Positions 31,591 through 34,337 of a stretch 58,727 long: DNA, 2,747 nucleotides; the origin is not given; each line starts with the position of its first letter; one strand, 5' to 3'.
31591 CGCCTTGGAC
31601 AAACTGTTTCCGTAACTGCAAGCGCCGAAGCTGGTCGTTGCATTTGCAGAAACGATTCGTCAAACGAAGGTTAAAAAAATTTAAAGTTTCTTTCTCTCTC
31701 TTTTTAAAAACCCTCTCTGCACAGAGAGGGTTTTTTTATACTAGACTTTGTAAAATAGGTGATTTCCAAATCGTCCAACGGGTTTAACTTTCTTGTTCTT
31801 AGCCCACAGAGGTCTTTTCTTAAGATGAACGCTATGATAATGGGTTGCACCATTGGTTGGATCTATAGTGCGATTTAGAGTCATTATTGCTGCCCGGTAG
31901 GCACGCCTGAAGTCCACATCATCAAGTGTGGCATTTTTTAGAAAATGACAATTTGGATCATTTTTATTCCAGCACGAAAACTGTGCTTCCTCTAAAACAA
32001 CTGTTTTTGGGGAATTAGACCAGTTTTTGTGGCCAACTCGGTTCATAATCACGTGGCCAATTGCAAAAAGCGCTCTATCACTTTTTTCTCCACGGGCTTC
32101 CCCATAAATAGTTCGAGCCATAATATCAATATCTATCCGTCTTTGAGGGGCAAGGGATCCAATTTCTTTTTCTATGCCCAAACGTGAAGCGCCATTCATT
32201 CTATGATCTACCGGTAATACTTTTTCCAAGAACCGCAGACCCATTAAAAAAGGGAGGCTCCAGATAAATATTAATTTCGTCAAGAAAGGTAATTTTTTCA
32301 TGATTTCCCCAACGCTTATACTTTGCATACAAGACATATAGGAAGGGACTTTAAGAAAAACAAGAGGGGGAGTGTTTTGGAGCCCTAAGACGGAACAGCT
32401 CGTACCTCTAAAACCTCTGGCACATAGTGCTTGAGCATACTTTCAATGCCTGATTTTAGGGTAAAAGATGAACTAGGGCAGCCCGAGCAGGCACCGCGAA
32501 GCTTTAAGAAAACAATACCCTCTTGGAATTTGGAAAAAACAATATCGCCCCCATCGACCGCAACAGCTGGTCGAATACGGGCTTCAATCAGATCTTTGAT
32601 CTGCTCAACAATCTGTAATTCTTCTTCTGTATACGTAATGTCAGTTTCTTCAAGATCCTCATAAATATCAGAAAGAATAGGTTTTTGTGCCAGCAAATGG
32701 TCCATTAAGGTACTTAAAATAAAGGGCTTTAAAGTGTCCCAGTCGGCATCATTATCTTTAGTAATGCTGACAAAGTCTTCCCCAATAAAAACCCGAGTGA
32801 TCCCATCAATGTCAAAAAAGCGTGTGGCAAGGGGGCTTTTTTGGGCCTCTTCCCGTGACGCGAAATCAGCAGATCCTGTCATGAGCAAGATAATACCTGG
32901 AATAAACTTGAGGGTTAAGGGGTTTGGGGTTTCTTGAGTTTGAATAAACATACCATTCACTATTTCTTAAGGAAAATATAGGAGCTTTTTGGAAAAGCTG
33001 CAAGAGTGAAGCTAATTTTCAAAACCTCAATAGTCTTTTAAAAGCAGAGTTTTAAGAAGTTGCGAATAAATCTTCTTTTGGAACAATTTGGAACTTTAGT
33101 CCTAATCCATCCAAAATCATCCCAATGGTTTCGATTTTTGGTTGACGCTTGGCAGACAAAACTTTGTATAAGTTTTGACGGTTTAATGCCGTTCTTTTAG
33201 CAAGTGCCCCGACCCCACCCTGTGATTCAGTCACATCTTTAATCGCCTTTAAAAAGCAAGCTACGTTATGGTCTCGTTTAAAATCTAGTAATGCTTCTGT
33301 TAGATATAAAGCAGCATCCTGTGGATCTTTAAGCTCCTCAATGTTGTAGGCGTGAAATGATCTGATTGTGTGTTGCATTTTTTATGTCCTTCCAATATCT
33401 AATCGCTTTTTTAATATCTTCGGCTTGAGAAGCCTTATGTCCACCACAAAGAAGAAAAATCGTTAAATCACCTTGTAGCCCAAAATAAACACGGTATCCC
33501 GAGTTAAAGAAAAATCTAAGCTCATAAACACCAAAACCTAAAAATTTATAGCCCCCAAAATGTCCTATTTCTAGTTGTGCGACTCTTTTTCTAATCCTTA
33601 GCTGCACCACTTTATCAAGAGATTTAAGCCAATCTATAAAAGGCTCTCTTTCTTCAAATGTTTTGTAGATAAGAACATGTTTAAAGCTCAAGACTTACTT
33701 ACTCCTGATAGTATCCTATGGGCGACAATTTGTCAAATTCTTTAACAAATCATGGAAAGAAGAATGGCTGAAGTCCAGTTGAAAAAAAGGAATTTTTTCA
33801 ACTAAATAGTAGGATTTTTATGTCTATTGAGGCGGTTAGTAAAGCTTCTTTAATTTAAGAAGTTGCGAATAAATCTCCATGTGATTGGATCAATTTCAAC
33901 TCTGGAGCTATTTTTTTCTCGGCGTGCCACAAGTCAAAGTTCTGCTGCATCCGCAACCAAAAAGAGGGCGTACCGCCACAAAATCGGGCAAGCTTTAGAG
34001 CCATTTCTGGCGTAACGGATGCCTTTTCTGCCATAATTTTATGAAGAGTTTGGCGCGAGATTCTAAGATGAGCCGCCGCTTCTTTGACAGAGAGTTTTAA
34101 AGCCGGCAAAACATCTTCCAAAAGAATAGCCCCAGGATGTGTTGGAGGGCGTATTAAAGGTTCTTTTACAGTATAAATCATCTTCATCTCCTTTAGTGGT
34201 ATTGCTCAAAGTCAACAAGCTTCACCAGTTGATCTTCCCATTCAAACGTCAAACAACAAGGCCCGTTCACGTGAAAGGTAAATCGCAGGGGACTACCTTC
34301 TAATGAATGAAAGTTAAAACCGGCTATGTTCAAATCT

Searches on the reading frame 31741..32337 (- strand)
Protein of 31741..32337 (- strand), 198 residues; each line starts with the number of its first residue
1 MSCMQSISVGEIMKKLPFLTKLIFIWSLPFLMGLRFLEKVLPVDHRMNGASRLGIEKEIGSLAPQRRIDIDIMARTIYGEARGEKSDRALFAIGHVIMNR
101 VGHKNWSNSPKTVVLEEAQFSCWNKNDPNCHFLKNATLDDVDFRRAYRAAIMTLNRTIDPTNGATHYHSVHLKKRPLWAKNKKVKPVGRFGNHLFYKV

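Call 63: search_protein_families(library=pfam, proteins=[window:31741-32337:-], max_evalue=0.01)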
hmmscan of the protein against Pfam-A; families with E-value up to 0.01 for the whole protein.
window:31741-32337:- (198 aa): 1 family
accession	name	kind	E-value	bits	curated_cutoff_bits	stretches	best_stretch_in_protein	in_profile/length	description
PF07486.17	Hydrolase_2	-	4.9e-19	69.3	27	1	88-196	5-100/100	Cell Wall Hydrolase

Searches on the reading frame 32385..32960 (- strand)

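Call 63: search_protein_families(library=pfam, proteins=[window:32385-32960:-], max_evalue=0.01)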
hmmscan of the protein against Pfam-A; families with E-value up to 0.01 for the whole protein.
window:32385-32960:- (191 aa): 2 families
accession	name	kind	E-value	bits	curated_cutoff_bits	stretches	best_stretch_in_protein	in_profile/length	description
PF08712.16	Nfu_N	-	4.5e-29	100.7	27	1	6-89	1-85/88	Scaffold protein Nfu/NifU N terminal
PF01106.22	NifU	-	4.2e-27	94.5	27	1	121-186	1-66/67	NifU-like domain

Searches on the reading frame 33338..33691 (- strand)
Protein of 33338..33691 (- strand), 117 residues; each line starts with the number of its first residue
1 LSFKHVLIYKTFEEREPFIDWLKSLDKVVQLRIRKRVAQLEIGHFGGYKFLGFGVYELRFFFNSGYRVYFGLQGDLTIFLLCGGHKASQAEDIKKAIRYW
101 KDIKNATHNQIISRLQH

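Call 63: search_protein_families(library=pfam, proteins=[window:33338-33691:-], max_evalue=0.01)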
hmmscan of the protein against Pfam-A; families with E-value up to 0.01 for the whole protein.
window:33338-33691:- (117 aa): 1 family
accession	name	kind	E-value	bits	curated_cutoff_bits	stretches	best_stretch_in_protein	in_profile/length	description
PF05973.20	Gp49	-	0.00018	22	23.9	1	20-92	1-81/90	Phage derived protein Gp49-like (DUF891)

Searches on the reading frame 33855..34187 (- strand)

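Call 63: search_protein_families(library=pfam, proteins=[window:33855-34187:-], max_evalue=0.01)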
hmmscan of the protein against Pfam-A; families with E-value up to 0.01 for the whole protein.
window:33855-34187:- (110 aa): 4 families
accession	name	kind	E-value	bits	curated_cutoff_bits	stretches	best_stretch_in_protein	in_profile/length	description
PF01381.28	HTH_3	-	3.6e-08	33.8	23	1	29-76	7-54/55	Helix-turn-helix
PF13560.12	HTH_31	-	3.3e-06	27.8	27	1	31-73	14-57/64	Helix-turn-helix domain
PF12728.13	HTH_17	-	0.00082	20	27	1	32-53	2-23/51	Helix-turn-helix domain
PF13384.12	HTH_23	-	0.0023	18.1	24.6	1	29-51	15-37/50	Homeodomain-like domain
